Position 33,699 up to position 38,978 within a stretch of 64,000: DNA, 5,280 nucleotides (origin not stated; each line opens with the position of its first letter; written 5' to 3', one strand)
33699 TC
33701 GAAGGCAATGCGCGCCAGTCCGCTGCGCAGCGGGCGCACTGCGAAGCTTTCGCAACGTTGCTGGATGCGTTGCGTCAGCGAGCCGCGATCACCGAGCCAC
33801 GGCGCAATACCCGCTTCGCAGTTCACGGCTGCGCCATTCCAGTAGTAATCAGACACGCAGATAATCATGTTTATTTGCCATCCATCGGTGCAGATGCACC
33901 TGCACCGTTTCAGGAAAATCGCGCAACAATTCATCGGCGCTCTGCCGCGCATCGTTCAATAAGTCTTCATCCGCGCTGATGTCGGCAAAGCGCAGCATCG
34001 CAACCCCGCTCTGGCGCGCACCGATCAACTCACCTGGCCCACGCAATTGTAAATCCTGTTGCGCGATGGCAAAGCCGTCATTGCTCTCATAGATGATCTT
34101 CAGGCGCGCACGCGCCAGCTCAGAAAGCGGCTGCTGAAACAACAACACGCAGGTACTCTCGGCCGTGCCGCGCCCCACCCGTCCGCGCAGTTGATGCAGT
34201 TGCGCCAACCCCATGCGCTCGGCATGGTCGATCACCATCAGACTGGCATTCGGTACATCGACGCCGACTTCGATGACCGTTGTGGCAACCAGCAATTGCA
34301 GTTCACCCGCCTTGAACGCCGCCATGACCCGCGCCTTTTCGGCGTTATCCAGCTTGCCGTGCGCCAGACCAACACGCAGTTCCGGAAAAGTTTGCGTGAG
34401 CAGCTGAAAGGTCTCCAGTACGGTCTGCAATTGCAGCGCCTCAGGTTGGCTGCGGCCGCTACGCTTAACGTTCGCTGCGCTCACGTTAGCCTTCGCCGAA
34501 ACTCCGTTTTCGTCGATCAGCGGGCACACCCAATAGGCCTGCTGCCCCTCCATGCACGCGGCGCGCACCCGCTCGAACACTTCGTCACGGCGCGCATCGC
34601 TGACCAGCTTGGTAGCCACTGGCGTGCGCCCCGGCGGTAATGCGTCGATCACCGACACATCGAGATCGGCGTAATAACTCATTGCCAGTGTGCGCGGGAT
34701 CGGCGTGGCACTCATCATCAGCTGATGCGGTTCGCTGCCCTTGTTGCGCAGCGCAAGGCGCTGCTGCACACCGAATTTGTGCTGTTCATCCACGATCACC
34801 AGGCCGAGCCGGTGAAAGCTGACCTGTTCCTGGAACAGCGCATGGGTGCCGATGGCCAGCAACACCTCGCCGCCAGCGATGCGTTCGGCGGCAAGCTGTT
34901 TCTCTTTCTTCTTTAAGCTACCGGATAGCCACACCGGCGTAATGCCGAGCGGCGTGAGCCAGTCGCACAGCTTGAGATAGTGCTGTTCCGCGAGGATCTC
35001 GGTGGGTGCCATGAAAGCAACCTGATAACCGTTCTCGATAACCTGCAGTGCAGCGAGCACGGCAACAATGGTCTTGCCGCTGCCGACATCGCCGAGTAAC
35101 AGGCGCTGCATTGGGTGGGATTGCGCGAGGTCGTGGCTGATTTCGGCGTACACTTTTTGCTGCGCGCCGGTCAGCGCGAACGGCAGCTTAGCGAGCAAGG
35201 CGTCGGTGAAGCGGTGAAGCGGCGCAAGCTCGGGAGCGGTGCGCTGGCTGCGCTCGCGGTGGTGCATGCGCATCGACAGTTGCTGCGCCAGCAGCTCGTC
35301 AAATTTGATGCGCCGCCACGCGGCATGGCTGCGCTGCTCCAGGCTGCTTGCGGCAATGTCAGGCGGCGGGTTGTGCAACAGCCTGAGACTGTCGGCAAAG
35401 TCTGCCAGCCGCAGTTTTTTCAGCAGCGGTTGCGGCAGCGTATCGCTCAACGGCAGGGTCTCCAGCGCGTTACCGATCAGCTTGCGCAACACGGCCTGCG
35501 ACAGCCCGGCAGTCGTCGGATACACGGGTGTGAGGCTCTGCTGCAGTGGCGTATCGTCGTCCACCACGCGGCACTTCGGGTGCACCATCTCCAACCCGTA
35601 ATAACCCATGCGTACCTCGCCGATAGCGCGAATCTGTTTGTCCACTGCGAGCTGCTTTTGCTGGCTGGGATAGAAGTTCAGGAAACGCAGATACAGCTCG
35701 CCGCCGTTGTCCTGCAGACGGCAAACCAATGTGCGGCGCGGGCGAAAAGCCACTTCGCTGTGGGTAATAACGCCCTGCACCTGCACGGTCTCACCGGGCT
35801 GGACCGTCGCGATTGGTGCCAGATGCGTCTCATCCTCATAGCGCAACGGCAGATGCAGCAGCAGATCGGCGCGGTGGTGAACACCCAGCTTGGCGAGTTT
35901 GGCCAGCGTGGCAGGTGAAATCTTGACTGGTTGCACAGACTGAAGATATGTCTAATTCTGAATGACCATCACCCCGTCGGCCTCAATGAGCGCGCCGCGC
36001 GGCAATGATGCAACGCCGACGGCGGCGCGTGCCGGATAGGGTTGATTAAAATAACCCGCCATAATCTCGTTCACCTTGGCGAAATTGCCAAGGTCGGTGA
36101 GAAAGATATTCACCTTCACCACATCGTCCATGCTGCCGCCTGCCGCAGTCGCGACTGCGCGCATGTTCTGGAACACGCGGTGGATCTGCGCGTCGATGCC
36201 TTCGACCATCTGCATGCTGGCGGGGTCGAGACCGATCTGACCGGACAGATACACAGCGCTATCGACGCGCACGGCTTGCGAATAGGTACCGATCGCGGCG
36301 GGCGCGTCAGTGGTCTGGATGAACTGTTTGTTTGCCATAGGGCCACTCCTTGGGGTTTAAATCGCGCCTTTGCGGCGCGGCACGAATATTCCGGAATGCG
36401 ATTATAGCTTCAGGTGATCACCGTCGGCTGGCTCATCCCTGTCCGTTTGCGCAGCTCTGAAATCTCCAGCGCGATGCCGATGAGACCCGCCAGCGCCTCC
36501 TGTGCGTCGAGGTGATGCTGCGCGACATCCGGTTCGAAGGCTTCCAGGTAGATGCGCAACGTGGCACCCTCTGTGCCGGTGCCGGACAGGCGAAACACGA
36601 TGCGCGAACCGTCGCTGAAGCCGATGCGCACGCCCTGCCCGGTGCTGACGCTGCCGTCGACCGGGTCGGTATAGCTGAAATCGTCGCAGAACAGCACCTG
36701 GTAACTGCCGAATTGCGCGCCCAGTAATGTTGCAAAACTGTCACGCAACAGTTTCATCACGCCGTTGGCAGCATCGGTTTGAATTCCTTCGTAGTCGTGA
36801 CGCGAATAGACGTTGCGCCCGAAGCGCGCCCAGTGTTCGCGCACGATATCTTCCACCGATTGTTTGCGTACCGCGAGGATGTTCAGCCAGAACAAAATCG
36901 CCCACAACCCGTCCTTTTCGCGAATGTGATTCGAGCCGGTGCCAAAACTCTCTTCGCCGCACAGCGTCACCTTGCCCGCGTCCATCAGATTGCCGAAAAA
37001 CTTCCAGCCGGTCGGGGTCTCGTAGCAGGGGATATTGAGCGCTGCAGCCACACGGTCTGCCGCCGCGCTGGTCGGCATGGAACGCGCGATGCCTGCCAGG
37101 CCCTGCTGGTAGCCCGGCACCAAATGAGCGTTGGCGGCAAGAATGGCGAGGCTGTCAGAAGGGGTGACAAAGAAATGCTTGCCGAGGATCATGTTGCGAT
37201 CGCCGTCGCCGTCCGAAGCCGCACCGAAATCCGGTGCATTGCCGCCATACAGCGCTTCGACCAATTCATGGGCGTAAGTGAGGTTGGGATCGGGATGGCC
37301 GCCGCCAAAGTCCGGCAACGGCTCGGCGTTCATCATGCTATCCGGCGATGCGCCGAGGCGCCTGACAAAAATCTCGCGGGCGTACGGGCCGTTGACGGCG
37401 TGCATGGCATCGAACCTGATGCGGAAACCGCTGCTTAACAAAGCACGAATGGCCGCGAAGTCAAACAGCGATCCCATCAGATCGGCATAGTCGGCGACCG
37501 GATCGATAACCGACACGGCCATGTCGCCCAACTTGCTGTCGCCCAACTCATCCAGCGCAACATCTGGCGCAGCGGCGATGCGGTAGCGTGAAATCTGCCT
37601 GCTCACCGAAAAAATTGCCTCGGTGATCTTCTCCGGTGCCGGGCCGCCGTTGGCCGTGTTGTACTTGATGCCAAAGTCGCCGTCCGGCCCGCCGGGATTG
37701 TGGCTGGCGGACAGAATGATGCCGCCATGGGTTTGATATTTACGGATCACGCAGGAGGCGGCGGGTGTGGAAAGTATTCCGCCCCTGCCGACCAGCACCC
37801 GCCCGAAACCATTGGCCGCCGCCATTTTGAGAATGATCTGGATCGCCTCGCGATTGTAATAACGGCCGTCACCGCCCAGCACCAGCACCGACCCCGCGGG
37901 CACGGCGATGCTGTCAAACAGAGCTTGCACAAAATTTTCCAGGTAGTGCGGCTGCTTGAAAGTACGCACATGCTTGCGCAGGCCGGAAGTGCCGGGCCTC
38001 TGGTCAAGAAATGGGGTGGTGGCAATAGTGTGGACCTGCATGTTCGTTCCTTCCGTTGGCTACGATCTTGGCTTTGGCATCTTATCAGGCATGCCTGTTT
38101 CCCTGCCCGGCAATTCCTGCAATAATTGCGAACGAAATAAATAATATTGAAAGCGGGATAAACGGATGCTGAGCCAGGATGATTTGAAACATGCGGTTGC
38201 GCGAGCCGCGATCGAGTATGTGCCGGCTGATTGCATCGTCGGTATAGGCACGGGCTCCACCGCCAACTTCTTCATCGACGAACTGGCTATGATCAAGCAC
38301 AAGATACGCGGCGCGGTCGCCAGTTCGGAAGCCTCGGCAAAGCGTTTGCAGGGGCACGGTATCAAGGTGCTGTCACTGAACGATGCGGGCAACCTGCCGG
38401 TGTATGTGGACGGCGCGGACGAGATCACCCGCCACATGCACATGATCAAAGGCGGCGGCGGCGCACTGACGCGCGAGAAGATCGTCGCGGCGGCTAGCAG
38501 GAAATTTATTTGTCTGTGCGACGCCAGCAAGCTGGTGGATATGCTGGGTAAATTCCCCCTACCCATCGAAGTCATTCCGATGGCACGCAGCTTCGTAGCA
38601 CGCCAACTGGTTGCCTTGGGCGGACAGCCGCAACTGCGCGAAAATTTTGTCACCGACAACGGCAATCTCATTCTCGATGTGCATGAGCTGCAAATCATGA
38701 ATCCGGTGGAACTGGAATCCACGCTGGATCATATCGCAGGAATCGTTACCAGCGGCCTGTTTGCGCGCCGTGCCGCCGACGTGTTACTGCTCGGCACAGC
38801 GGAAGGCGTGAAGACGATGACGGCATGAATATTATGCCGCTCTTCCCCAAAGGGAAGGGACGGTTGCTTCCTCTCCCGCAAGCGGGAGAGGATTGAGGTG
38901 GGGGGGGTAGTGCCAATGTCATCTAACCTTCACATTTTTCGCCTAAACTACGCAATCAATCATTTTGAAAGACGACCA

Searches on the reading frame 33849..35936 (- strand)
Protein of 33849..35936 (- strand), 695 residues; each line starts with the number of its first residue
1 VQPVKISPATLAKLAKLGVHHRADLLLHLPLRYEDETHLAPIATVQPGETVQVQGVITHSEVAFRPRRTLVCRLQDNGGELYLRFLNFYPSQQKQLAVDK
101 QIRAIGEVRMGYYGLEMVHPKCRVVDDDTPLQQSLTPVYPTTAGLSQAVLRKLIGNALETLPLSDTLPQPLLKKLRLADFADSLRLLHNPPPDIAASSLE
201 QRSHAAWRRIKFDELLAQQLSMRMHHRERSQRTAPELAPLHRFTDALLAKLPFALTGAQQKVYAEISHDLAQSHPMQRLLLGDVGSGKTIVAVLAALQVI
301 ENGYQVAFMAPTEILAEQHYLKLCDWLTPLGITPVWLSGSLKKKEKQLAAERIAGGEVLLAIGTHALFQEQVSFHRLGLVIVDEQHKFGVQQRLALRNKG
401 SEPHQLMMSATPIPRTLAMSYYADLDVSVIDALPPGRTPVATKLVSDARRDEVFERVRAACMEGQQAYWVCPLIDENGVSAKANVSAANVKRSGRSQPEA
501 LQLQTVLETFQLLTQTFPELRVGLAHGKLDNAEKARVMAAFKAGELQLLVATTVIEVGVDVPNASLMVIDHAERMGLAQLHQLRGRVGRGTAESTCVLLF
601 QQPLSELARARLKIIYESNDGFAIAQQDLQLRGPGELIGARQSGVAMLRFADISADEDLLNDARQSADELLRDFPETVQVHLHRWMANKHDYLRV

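Call 83: search_protein_families(library=pfam, max_evalue=1e-8, proteins=[window:33849-35936:-])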
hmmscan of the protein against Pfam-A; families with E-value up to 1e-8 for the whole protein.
window:33849-35936:- (695 aa): 5 families
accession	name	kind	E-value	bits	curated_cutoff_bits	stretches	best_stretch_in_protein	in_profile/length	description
PF00270.35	DEAD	-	1.8e-21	77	26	1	259-417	4-164/167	DEAD/DEAH box helicase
PF00271.37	Helicase_C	-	1.4e-17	64.3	23.5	1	508-589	29-108/110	Helicase conserved C-terminal domain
PF17191.10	RecG_wedge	-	1.7e-15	57.4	23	1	13-158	15-159/162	RecG wedge domain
PF19833.4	RecG_dom3_C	-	5.8e-14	52.3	26.8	1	619-677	2-61/87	ATP-dependent DNA helicase RecG, domain 3, C-terminal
PF04851.21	ResIII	-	3e-09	37.4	22.5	1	258-412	7-162/164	Type III restriction enzyme, res subunit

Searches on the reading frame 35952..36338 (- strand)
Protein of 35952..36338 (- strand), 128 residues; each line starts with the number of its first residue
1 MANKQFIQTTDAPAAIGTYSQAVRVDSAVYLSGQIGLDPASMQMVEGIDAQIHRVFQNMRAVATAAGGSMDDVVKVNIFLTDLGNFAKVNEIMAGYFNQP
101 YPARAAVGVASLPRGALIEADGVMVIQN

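Call 83: search_protein_families(library=pfam, max_evalue=1e-8, proteins=[window:35952-36338:-])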
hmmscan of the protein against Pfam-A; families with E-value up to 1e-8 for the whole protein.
window:35952-36338:- (128 aa): 1 family
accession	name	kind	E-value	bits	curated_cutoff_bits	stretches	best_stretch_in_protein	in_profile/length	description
PF01042.26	Ribonuc_L-PSP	-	2.1e-35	121.8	27.3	1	10-123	2-118/121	Endoribonuclease L-PSP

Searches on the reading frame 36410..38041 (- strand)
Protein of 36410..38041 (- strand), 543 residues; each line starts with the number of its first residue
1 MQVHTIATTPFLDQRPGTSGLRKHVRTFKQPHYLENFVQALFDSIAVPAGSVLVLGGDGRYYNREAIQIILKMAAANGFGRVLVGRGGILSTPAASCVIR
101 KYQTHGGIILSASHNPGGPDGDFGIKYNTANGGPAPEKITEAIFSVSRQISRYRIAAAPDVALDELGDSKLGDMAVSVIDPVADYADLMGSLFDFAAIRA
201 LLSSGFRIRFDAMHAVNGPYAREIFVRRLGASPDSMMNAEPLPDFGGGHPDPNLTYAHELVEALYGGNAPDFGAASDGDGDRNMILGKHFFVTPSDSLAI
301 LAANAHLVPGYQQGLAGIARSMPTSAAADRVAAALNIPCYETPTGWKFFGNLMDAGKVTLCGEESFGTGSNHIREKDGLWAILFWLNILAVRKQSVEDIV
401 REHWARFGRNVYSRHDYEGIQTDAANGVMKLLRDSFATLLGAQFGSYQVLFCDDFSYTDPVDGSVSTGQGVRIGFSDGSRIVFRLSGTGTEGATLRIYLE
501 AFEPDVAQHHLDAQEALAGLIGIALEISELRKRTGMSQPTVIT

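Call 83: search_protein_families(library=pfam, max_evalue=1e-8, proteins=[window:36410-38041:-])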
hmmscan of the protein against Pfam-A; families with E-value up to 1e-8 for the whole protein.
window:36410-38041:- (543 aa): 4 families
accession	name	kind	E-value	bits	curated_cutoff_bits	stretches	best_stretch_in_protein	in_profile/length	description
PF24947.1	PGM1_C_vert_fung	-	8.5e-45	152.9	27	1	409-540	1-138/138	Phosphoglucomutase-1, C-terminal domain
PF02878.22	PGM_PMM_I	-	1e-30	106.7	22.5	1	14-150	2-134/138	Phosphoglucomutase/phosphomannomutase, alpha/beta/alpha domain I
PF02880.22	PGM_PMM_III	-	4e-26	91.8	20.7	1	295-407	2-115/115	Phosphoglucomutase/phosphomannomutase, alpha/beta/alpha domain III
PF02879.22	PGM_PMM_II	-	8.3e-14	52.4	29.3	1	184-286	2-99/103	Phosphoglucomutase/phosphomannomutase, alpha/beta/alpha domain II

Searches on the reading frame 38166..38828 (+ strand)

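Call 83: search_protein_families(library=pfam, max_evalue=1e-8, proteins=[window:38166-38828:+])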
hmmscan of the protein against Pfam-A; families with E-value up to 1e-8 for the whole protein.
window:38166-38828:+ (220 aa): 1 family
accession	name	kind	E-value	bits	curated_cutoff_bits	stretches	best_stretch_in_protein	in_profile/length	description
PF06026.20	Rib_5-P_isom_A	-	1.6e-58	197.6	26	1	50-213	2-172/173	Ribose 5-phosphate isomerase A (phosphoriboisomerase A)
